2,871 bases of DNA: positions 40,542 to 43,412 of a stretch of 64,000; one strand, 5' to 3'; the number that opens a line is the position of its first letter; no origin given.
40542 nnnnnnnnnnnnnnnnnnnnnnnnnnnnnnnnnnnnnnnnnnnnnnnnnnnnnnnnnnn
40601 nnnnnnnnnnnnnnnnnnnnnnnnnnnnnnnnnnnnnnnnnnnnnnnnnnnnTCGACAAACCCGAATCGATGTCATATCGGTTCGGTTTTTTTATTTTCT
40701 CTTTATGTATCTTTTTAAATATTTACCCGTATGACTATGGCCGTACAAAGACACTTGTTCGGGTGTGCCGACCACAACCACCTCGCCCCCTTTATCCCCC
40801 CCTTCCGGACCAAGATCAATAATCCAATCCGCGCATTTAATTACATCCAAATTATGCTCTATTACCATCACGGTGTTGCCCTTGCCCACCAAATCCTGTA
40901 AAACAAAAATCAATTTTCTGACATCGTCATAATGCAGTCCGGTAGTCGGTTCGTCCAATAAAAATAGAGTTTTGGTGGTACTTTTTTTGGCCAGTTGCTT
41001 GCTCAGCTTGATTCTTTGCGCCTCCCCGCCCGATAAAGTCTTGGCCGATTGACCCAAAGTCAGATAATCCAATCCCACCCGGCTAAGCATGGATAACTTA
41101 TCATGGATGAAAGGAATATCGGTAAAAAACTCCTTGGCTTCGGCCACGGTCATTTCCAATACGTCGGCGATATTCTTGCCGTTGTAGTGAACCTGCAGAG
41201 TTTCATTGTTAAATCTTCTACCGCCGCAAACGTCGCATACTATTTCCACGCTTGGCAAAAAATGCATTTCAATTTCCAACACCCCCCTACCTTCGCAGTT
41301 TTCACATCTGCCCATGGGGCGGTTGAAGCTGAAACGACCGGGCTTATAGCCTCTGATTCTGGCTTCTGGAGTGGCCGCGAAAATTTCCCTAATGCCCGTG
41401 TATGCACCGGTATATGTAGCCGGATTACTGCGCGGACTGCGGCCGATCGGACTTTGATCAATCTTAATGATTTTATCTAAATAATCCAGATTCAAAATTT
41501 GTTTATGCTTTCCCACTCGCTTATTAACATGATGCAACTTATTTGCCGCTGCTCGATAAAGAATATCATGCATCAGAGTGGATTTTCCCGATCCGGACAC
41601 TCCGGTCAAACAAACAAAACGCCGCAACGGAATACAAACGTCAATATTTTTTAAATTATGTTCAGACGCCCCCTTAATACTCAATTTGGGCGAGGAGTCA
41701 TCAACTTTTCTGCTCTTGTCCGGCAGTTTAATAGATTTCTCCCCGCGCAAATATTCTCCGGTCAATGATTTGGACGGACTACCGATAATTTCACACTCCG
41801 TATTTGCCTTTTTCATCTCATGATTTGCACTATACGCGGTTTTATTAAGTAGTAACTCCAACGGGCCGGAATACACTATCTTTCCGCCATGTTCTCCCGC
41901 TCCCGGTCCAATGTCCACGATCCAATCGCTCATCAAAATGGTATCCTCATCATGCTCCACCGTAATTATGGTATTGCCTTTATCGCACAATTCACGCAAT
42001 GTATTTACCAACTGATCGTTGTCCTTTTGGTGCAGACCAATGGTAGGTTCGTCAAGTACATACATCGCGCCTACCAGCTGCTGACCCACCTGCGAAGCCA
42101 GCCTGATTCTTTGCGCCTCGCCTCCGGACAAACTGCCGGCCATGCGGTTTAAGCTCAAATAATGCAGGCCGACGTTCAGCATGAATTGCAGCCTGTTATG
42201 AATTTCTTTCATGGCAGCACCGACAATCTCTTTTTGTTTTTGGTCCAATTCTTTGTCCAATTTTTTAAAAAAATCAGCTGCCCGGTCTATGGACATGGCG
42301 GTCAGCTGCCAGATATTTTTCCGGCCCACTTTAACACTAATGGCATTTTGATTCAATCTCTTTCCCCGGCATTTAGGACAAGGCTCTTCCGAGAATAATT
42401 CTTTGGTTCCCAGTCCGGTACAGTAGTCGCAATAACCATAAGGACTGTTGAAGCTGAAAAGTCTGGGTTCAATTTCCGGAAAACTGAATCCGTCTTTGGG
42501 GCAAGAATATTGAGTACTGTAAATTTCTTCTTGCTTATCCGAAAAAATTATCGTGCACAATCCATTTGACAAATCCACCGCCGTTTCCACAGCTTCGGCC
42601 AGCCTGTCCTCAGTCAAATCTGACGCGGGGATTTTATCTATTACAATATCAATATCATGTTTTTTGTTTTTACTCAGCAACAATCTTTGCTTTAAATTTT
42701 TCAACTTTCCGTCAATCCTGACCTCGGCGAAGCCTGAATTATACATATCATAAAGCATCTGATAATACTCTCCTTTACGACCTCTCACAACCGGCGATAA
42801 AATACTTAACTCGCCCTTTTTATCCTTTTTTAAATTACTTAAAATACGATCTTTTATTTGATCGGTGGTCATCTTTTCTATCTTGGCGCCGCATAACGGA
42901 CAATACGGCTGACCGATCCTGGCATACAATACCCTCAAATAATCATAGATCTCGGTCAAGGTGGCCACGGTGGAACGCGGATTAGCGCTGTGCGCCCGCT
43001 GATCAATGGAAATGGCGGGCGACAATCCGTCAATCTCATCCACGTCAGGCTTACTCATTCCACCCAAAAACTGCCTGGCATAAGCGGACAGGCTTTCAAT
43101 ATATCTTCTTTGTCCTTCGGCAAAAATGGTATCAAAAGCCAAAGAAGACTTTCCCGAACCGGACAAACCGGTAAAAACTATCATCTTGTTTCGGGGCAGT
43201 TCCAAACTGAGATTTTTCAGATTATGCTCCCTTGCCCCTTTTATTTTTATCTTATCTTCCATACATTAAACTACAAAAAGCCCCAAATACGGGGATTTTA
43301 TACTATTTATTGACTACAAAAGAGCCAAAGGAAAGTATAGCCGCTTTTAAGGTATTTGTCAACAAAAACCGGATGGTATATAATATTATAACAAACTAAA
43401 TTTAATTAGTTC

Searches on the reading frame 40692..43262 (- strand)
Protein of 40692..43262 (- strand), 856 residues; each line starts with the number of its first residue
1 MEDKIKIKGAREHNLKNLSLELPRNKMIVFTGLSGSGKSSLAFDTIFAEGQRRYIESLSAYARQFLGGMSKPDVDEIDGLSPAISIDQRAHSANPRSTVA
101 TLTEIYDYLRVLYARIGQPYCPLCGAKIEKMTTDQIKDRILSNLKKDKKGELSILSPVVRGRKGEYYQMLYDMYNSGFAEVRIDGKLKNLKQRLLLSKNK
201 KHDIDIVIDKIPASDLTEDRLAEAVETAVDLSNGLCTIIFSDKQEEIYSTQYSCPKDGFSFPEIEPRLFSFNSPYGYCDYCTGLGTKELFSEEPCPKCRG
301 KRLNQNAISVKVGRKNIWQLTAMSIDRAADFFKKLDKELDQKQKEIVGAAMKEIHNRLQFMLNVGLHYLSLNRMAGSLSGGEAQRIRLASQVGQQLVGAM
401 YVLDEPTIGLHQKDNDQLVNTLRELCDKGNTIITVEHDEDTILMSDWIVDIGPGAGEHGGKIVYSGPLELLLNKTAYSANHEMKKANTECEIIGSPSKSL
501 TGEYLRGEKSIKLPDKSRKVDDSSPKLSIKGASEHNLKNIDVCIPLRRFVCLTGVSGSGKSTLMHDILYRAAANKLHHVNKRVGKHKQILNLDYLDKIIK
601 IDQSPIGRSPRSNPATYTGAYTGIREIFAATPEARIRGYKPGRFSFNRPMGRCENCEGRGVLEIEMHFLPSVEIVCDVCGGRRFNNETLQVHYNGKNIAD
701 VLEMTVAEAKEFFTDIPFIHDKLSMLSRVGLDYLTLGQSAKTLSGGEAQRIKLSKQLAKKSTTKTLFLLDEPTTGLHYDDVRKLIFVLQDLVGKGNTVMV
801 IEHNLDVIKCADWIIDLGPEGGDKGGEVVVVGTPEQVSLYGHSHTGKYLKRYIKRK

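Call 19: search_protein_families(library=pfam, proteins=[window:40692-43262:-], max_evalue=0.00001)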
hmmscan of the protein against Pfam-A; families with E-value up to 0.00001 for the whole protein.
window:40692-43262:- (856 aa): 7 families
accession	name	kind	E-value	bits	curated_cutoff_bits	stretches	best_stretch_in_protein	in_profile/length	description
PF17760.6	UvrA_inter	-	7.9e-27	93.7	23.3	1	132-240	2-107/109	UvrA interaction domain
PF00005.33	ABC_tran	-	4.3e-21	76.4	25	0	719-774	85-137/137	ABC transporter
PF02463.25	SMC_N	-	1.7e-09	37.9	40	0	542-573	18-50/220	RecF/RecN/SMC N terminal domain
PF13555.12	AAA_29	-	2.7e-07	30.7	27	0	545-564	20-39/61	P-loop containing region of AAA domain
PF03193.22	RsgA_GTPase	-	1.1e-06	29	30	0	532-585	92-145/174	RsgA GTPase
PF20720.3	nSTAND3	-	3.6e-06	27.2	27.2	0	547-591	17-62/155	Novel STAND NTPase 3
PF13304.12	AAA_21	-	6.7e-06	26.8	27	0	757-787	252-282/304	AAA domain, putative AbiEii toxin, Type IV TA system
